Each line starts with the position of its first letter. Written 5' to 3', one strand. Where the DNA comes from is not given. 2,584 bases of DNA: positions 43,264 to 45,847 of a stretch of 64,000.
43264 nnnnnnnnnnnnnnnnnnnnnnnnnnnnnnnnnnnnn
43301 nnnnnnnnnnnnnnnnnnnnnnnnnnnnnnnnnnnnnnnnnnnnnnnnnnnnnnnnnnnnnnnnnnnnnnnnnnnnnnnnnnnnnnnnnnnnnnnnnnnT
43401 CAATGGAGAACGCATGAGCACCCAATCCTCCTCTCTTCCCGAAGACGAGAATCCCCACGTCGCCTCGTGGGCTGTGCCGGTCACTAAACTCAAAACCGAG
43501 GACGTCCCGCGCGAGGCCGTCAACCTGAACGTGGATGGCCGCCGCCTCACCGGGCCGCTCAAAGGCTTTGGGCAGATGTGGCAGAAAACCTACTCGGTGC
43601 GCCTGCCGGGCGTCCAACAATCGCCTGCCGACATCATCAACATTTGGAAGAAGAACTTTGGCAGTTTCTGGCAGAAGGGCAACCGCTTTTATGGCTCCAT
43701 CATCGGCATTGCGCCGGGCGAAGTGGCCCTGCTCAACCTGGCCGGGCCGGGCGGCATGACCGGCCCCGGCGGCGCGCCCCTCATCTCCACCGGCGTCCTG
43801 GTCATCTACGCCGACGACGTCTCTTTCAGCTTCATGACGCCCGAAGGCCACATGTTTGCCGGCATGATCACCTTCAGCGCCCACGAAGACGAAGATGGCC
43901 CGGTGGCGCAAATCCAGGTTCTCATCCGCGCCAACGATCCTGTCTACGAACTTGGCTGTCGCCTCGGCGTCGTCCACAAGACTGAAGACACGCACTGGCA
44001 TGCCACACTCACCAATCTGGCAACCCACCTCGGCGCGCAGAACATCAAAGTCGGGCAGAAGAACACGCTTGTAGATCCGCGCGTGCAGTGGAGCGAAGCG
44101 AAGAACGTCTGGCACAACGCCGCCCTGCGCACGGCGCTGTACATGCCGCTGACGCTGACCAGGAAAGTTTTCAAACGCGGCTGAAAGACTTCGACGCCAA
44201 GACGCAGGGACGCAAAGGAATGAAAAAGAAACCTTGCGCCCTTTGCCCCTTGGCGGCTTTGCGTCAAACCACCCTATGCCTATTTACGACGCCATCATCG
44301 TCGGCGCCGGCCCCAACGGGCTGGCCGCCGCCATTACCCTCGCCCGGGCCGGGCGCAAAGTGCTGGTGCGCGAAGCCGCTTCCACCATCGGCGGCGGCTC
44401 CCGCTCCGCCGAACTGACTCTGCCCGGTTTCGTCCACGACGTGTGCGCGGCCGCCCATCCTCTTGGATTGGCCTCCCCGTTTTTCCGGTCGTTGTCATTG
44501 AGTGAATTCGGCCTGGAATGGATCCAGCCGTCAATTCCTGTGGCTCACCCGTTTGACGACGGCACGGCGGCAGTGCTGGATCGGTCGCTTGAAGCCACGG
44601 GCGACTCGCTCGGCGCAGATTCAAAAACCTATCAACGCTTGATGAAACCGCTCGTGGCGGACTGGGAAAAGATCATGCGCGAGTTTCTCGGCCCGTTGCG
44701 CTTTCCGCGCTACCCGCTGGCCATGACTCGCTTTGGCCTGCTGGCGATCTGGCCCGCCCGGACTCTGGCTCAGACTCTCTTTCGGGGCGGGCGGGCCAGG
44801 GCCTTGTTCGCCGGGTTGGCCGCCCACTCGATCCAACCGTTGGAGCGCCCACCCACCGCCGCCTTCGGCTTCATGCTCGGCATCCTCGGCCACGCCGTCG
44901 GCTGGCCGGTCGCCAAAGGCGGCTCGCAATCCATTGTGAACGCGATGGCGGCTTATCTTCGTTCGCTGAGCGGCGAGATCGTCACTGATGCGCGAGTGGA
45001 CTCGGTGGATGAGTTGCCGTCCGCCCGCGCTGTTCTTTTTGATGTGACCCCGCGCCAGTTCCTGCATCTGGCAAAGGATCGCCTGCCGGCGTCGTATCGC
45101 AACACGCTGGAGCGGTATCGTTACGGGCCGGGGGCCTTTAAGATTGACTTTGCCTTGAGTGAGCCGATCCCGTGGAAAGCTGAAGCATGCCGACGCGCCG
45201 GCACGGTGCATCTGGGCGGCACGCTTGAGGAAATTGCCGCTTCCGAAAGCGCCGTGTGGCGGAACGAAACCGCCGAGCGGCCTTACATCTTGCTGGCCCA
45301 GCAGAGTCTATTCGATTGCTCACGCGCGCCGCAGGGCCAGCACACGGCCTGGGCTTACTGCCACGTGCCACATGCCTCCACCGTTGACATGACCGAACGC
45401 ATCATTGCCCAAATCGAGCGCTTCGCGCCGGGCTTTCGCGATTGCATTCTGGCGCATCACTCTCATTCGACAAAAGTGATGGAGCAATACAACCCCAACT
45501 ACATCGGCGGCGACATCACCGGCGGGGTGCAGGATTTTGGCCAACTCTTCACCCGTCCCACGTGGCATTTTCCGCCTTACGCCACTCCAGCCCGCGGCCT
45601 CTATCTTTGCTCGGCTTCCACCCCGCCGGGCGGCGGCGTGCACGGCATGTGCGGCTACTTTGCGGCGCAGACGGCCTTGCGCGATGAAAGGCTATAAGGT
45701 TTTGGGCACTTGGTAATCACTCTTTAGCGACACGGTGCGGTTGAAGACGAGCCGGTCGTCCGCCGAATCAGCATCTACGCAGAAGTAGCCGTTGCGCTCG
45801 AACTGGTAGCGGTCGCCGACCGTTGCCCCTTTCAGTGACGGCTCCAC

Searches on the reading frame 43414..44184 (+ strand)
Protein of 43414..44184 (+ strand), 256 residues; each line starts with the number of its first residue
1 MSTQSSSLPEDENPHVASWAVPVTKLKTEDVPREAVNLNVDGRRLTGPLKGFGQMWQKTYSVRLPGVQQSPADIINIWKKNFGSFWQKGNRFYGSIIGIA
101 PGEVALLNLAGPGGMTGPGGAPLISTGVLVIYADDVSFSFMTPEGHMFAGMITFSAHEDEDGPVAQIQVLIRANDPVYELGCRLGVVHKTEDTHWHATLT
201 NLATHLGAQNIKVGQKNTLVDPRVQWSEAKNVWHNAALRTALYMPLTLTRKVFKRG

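Call 22: search_protein_families(library=pfam, proteins=[window:43414-44184:+], max_evalue=0.01)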
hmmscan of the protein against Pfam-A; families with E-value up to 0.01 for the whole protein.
window:43414-44184:+ (256 aa): 0 families

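Call 48: search_solved_structures(query=window:43414-44184:+, max_evalue=1)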
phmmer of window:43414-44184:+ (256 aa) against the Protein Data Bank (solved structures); distinct sequences matched with E-value up to 1: 1.
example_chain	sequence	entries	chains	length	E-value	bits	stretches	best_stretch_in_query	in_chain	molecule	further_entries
4b46_A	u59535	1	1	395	0.65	12.9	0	94-159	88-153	CELL DIVISION PROTEIN FTSZ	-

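Call 63: search_protein_families(library=padloc, proteins=[window:43414-44184:+], max_evalue=0.001)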
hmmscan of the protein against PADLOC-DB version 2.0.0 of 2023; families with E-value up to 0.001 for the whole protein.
window:43414-44184:+ (256 aa): 0 families

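Call 82: search_protein_families(library=ncbifam, proteins=[window:43414-44184:+], max_evalue=0.01)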
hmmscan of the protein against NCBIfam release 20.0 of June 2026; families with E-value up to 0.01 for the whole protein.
window:43414-44184:+ (256 aa): 0 families

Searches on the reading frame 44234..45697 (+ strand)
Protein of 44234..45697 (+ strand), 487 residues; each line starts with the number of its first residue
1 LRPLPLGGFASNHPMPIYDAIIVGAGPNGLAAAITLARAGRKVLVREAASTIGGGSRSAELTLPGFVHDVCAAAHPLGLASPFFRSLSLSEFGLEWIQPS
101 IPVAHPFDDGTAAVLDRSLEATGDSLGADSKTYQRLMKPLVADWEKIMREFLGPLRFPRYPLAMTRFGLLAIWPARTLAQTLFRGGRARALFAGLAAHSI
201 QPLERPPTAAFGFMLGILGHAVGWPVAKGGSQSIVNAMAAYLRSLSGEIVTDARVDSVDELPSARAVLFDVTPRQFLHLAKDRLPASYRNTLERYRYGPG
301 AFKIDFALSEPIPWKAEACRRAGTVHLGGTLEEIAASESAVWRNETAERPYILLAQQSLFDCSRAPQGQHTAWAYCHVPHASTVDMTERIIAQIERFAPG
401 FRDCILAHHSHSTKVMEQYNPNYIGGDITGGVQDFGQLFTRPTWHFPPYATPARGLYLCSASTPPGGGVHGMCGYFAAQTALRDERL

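Call 22: search_protein_families(library=pfam, proteins=[window:44234-45697:+], max_evalue=0.01)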
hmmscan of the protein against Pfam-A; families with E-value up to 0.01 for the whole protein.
window:44234-45697:+ (487 aa): 11 families
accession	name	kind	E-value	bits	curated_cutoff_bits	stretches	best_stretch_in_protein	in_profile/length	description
PF13450.12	NAD_binding_8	-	1.7e-11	44.7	21.9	1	22-75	1-52/68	NAD(P)-binding Rossmann-like domain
PF01593.30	Amino_oxidase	-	2.8e-10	40.5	19.8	1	29-471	3-430/443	Flavin containing amine oxidoreductase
PF01266.30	DAO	-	2.1e-08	34.5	27.9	1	19-128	1-114/353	FAD dependent oxidoreductase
PF12831.13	FAD_oxidored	-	3e-07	30.5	27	1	19-56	1-38/416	FAD dependent oxidoreductase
PF01946.23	Thi4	-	3.7e-06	26.8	26.2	1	18-57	18-58/235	Thi4 family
PF00890.30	FAD_binding_2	-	1.2e-05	25.1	20.4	1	19-59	1-41/414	FAD binding domain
PF03486.20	HI0933_like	-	3.6e-05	23.8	50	1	19-53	2-36/244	HI0933-like protein Rossmann domain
PF07992.20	Pyr_redox_2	-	0.0003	20.8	26.1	1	18-52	1-35/291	Pyridine nucleotide-disulphide oxidoreductase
PF01494.25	FAD_binding_3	-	0.00043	20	22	1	19-57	3-41/349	FAD binding domain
PF13738.12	Pyr_redox_3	-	0.0046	16.7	30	1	21-48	1-29/305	Pyridine nucleotide-disulphide oxidoreductase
PF01134.28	GIDA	-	0.0095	15.5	22.1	0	19-50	1-33/391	Glucose inhibited division protein A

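Call 63: search_protein_families(library=padloc, proteins=[window:44234-45697:+], max_evalue=0.001)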
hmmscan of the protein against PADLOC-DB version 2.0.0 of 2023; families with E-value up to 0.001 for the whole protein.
window:44234-45697:+ (487 aa): 1 family
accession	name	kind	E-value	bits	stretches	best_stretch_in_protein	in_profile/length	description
PDLC01086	C3a186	-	1e-07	29.6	1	21-57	4-40/384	"C-3?,4? desaturase"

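Call 82: search_protein_families(library=ncbifam, proteins=[window:44234-45697:+], max_evalue=0.01)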
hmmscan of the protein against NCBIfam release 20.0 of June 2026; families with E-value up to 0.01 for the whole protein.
window:44234-45697:+ (487 aa): 75 families (the best 25 are shown)
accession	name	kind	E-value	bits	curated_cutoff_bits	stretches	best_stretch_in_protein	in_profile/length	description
NF045689.1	BCarotKetCrtO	equivalog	7.4e-35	120.5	1000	2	15-150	1-139/563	beta-carotene ketolase CrtO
TIGR02734.1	crtI_fam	subfamily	1.2e-11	44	238.1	1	20-70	1-49/504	phytoene desaturase family protein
NF005560.0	PRK07233.1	equivalog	8.9e-10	38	252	1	21-60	4-43/435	hypothetical protein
TIGR02733.1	desat_CrtD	equivalog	4.8e-09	35.4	549.7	1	20-73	4-55/492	C-3',4' desaturase CrtD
NF003585.0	PRK05249.1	equivalog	2.8e-08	32.8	465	1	17-57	6-46/464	Si-specific NAD(P)(+) transhydrogenase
NF006002.0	PRK08132.1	subfamily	9.4e-08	30.9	416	1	19-58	27-66/552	FAD-dependent oxidoreductase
TIGR00292.1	TIGR00292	equivalog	1.2e-07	31.3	148.3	1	18-58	22-62/254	sulfide-dependent adenosine diphosphate thiazole synthase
TIGR03467.1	HpnE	equivalog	2.7e-07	30.2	283.05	1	21-61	2-42/430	hydroxysqualene dehydroxylase HpnE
NF045637.1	carotdesatCrtDProt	equivalog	8.2e-07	27.9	580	1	21-59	2-40/485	1-hydroxycarotenoid 3,4-desaturase CrtD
NF005548.0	PRK07208.1-4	equivalog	1.9e-06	26.7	389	1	20-70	6-54/488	hypothetical protein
NF058655.1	CrtID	equivalog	2.1e-06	26.9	640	1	21-70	2-49/478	bifunctional phytoene desaturase/3,4-desaturase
TIGR02032.1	GG-red-SF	subfamily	3.8e-06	26.8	158.8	1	18-52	1-35/297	geranylgeranyl reductase family protein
TIGR02730.1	carot_isom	equivalog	7.1e-06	25.1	586.9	1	18-73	1-54/493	carotenoid isomerase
NF004789.0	PRK06134.1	subfamily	8.2e-06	24.6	747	1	16-58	11-53/581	FAD-dependent oxidoreductase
NF005691.0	PRK07494.1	equivalog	8.3e-06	24.6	459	1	15-48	6-39/404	UbiH/UbiF family hydroxylase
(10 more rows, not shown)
